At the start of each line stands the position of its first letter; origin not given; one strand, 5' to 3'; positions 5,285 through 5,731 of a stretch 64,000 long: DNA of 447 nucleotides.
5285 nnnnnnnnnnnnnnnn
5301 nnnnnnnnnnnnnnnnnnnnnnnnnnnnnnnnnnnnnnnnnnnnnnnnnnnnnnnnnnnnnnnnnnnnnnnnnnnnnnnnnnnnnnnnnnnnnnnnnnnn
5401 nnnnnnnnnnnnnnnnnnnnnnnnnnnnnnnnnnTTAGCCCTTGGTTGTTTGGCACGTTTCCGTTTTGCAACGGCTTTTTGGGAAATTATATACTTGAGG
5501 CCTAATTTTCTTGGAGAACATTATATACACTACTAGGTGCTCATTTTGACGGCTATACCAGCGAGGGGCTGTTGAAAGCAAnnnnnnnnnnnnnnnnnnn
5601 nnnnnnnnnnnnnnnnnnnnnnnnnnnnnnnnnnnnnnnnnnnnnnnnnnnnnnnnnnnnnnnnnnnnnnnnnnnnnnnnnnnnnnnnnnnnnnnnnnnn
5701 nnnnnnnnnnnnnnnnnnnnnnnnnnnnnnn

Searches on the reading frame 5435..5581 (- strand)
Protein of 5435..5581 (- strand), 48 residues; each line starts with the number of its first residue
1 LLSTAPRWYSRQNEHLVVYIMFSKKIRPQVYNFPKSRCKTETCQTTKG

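Call 15: search_protein_families(library=pfam, proteins=[window:5435-5581:-], max_evalue=1)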
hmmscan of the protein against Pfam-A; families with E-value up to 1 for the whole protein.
window:5435-5581:- (48 aa): 0 families
